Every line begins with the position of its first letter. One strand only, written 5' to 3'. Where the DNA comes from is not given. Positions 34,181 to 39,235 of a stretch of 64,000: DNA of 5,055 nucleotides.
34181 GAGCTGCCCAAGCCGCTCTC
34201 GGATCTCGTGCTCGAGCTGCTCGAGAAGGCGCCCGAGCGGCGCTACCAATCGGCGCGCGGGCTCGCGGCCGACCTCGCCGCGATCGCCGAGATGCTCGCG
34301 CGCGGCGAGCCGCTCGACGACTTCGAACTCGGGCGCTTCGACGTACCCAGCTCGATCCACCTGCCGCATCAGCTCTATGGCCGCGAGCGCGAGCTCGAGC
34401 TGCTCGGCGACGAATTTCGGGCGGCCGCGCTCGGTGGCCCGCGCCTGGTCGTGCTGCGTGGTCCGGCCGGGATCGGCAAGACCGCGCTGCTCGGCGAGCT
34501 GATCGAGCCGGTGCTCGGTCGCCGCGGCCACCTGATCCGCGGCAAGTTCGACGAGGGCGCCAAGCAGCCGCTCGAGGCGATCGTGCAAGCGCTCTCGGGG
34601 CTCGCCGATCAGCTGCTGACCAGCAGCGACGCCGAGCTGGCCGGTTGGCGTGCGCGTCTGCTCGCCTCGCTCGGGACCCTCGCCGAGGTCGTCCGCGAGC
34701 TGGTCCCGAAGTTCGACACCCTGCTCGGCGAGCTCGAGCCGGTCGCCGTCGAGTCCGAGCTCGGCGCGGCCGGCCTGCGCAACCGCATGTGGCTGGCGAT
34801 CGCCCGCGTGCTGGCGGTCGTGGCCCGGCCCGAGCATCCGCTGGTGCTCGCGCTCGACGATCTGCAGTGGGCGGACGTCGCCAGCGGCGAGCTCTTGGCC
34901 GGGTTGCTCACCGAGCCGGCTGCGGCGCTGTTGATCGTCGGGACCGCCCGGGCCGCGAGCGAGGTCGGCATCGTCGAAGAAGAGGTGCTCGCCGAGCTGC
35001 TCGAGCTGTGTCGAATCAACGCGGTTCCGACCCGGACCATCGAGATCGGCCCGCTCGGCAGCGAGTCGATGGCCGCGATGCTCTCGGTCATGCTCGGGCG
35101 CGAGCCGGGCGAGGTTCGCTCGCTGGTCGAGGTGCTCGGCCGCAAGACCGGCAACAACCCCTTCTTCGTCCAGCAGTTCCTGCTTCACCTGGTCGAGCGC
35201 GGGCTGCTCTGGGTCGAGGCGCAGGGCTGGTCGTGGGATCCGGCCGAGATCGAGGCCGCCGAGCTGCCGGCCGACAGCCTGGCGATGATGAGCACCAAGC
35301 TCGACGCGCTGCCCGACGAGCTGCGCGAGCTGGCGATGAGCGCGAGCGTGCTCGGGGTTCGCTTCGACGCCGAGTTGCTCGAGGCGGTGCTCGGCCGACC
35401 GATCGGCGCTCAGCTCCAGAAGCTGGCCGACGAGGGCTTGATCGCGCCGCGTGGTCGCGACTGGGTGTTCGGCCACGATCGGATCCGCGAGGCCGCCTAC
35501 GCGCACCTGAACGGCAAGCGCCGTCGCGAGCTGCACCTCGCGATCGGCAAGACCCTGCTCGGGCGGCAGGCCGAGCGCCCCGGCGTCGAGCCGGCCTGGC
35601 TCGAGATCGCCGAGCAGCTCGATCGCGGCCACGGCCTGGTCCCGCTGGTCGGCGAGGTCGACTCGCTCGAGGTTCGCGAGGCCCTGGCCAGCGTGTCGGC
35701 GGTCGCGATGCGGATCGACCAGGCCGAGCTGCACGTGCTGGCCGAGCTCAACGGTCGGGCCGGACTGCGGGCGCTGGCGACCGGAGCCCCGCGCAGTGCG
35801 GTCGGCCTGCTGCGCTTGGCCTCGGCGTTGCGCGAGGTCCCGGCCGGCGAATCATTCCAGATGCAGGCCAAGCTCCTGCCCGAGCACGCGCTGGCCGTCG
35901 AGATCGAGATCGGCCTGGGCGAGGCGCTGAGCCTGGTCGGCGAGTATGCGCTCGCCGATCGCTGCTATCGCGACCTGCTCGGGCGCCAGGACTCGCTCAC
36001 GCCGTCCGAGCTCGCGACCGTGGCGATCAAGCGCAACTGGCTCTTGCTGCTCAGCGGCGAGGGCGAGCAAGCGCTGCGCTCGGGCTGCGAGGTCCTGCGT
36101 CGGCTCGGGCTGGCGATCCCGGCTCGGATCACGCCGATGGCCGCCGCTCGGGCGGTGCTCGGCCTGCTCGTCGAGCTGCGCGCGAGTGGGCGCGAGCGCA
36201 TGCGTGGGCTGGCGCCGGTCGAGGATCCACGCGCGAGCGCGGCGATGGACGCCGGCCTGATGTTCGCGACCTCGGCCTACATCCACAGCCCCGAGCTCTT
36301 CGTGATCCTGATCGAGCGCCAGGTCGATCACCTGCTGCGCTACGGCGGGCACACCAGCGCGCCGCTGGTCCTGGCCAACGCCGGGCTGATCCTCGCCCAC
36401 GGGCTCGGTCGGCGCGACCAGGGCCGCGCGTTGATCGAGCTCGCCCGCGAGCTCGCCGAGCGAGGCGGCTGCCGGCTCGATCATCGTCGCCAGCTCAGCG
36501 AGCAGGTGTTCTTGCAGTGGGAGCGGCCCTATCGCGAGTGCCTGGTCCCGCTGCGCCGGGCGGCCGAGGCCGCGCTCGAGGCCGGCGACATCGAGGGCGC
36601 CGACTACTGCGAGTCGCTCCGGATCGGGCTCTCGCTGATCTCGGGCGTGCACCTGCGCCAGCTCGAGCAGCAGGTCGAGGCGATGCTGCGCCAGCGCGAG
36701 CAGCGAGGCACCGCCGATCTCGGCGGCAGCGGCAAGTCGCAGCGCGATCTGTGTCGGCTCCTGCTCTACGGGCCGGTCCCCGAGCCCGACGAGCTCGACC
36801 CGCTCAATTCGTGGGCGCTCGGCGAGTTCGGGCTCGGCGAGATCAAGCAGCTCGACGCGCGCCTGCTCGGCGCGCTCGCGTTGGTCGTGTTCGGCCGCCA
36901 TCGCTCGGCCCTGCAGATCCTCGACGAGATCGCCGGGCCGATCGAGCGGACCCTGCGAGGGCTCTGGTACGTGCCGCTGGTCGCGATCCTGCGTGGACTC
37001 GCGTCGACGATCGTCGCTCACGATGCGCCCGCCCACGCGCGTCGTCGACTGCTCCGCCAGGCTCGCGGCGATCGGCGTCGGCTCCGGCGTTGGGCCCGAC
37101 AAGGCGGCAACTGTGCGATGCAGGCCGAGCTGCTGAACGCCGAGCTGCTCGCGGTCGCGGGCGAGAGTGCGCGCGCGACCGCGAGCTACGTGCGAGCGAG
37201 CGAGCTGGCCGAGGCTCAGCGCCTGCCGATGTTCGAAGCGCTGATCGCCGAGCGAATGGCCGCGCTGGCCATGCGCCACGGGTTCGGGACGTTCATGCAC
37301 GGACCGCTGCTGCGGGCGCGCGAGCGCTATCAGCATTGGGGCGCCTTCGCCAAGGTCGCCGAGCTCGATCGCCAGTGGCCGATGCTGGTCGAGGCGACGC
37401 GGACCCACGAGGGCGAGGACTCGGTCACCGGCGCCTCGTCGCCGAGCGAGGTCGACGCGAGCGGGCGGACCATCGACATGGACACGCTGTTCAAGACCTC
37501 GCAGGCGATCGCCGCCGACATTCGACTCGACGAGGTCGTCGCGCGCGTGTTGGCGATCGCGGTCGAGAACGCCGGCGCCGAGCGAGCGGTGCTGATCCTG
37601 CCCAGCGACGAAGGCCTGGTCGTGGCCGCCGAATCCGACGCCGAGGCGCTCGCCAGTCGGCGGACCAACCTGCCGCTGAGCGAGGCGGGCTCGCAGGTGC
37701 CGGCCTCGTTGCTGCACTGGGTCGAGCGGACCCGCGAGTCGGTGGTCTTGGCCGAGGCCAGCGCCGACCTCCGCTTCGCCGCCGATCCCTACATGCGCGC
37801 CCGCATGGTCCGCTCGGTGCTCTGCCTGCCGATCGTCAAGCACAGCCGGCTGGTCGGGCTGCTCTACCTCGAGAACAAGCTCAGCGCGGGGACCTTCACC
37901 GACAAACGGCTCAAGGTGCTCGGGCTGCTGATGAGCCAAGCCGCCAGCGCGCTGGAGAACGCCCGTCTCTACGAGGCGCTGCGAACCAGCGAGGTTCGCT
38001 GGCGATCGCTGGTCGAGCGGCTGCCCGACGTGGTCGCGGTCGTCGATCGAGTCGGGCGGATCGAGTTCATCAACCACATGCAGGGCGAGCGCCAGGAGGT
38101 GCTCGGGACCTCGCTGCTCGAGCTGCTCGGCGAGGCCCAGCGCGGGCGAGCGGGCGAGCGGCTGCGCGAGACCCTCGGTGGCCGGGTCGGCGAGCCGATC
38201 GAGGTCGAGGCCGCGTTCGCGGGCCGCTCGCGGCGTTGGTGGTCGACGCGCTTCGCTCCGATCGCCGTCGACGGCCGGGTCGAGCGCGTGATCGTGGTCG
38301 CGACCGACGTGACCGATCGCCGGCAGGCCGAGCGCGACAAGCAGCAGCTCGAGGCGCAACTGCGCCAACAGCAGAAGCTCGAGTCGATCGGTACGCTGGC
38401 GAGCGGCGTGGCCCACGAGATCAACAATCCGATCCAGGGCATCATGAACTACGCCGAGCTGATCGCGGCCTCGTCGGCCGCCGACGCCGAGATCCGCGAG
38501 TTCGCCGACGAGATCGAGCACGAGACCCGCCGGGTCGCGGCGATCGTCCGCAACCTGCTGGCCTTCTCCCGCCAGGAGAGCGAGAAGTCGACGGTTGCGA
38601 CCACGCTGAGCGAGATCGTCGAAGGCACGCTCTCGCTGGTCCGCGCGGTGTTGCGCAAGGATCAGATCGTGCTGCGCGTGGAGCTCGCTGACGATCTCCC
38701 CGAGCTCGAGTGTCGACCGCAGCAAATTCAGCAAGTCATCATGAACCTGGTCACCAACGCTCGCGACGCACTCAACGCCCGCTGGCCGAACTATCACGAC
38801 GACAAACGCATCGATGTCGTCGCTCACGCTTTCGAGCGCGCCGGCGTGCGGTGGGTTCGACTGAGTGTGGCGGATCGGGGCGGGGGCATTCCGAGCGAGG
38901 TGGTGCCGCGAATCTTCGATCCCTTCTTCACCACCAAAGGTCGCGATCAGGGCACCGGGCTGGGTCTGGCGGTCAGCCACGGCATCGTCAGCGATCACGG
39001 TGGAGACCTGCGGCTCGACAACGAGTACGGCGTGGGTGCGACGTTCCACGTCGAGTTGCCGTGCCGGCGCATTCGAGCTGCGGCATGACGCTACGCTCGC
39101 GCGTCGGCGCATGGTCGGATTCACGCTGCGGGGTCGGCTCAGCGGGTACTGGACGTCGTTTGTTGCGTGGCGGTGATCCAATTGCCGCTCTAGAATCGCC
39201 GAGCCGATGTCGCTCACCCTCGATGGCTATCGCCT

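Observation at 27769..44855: Tandem triplication of an ~1870-aa Ser/Thr kinase - STAND ATPase - TPR - GAF - PAS - histidine kinase hybrid sensor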

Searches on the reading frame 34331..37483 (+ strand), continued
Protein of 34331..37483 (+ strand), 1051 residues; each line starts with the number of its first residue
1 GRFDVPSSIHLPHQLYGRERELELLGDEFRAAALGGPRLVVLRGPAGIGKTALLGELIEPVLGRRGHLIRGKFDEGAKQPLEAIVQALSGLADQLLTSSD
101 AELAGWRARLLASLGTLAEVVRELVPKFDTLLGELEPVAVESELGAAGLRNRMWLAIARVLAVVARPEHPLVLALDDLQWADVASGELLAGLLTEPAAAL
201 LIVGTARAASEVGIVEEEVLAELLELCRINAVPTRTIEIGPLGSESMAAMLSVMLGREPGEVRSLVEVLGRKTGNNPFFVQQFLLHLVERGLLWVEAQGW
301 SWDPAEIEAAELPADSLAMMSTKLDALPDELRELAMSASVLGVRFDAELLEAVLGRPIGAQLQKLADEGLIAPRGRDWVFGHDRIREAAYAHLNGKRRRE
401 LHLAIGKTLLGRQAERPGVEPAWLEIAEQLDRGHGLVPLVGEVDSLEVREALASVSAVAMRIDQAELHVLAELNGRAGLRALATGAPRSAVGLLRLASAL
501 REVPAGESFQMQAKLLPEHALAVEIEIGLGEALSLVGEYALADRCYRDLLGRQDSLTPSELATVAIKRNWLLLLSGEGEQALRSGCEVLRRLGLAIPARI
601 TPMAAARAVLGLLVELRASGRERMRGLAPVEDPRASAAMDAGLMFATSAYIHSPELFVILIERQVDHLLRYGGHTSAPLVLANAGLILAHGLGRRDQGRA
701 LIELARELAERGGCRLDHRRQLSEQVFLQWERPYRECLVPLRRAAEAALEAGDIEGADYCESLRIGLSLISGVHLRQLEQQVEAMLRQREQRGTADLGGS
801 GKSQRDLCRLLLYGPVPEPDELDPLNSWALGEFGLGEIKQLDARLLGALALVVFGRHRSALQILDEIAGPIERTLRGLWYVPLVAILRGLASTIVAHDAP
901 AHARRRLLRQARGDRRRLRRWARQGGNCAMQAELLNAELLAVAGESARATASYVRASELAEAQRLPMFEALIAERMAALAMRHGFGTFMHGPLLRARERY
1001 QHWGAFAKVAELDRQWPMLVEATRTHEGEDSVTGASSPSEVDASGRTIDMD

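Call 82: search_protein_representatives(protein=window:34331-37483:+)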
Query: 1051 residues. Proteins with E-value up to 0.001 (for the whole library): 37179; up to 1e-10: 18870; up to 1e-30: 6320. The best 150 are listed.
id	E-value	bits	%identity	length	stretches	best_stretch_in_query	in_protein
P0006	0.0e+00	1142.5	57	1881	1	1-1032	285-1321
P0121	1.4e-197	675.6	44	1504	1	41-1041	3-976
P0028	6.3e-174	597.3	41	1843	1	1-1047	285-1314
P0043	7.4e-147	507.6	39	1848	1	1-1021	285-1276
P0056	4.2e-145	501.8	40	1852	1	1-1034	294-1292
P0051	2.0e-144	499.6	38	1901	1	1-1034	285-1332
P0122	9.7e-142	490.7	39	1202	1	7-922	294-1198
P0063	9.8e-135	467.5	36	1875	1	1-1029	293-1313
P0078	3.0e-102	360.0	34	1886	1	1-1018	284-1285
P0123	8.2e-98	345.3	34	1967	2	1-416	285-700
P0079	8.5e-96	338.6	33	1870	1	1-1016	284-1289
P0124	4.3e-94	333.0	33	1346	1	1-1018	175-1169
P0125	2.7e-93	330.3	33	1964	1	4-1019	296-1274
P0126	2.6e-92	327.1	34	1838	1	2-1026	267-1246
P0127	4.9e-92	326.2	33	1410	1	1-1024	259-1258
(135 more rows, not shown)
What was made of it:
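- Closest known: STAND NTPases with TPR-like sensor domains. Same: Many hits of the module are ~1,260-aa proteins that stop after the solenoid, which is PknK-like (call 82).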

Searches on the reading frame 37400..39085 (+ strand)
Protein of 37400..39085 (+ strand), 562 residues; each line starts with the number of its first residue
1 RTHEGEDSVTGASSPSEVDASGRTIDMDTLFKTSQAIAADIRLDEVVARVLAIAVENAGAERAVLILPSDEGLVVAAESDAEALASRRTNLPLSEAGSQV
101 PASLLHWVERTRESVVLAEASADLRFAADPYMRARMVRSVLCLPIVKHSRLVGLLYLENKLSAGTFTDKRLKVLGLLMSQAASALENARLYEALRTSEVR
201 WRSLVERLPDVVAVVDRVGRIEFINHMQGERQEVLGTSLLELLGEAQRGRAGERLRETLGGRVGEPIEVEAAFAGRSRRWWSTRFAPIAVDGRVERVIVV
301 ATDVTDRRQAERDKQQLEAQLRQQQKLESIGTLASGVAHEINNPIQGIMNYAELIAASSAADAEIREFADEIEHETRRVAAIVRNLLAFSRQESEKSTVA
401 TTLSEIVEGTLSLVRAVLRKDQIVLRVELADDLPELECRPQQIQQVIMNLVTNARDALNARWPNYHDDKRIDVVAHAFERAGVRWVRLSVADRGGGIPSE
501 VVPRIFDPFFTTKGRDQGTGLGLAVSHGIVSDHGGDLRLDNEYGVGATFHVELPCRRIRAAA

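Call 53: search_solved_structures(query=window:37400-39085:+, max_evalue=1e-10, show_alignments=1)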
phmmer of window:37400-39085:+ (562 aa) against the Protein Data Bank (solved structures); distinct sequences matched with E-value up to 1e-10: 29.
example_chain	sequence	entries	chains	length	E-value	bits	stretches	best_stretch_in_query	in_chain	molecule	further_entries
8vc9_A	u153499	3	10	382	1.1e-50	176.3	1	294-554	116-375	Leptospira virulence regulator B (LvrB) | histidine kinase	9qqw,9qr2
9jfj_A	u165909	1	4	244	4e-35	124.9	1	312-556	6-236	Sensor histidine kinase ZraS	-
5idj_A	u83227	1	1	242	2.7e-33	118.9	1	321-555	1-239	Histidine kinase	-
4gcz_A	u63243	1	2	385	2.3e-32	115.9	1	225-555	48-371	Blue-light photoreceptor, Sensor protein fixL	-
8a7f_A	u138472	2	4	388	3.3e-30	108.7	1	285-555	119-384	Putative Sensory box protein,Sensor protein FixL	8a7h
8a3u_A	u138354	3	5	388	3.6e-30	108.6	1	293-555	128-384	Putative Sensory box protein,Sensor protein FixL | Putative Sensory box protein,Putative Sensory box protein,Sensor protein FixL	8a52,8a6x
9qjg_A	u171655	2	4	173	6.9e-27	97.8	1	405-554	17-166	histidine kinase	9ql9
3a0r_A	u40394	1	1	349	3.1e-24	89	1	203-554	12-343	Sensor protein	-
9p6i_A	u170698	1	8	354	6.5e-22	81.4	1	289-557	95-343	histidine kinase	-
5idm_A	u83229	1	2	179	1.4e-20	77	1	403-560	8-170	Cell cycle histidine kinase CckA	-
8f71_A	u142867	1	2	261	4.6e-19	72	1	317-555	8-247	Histidine kinase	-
4jas_A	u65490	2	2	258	6e-18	68.3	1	326-557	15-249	Histidine kinase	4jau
3d36_A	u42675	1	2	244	6.7e-18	68.1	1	324-555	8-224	Sporulation kinase B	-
5uht_A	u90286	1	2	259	2.1e-17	66.5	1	325-557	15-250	Sensor histidine kinase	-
2c2a_A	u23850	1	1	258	2.1e-17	66.5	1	326-557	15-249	SENSOR HISTIDINE KINASE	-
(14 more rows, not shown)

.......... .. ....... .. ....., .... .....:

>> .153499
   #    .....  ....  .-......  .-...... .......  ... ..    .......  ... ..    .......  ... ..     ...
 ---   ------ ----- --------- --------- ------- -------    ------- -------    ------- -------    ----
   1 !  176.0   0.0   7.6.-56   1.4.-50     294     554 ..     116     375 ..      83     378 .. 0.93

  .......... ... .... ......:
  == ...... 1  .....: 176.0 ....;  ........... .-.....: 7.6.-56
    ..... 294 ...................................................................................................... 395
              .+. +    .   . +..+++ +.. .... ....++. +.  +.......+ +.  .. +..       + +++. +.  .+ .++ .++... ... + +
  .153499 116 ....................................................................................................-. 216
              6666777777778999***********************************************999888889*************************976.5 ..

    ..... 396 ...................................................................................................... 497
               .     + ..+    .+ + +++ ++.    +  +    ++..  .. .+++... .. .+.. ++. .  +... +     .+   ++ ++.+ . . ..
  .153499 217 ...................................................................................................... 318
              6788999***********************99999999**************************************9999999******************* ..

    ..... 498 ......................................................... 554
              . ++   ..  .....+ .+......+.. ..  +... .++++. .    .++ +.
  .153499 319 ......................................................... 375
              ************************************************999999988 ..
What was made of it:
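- On Class I (HisKA) sensor histidine kinase: LvrB, ZraS and FixL are the closest structures (call 53).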
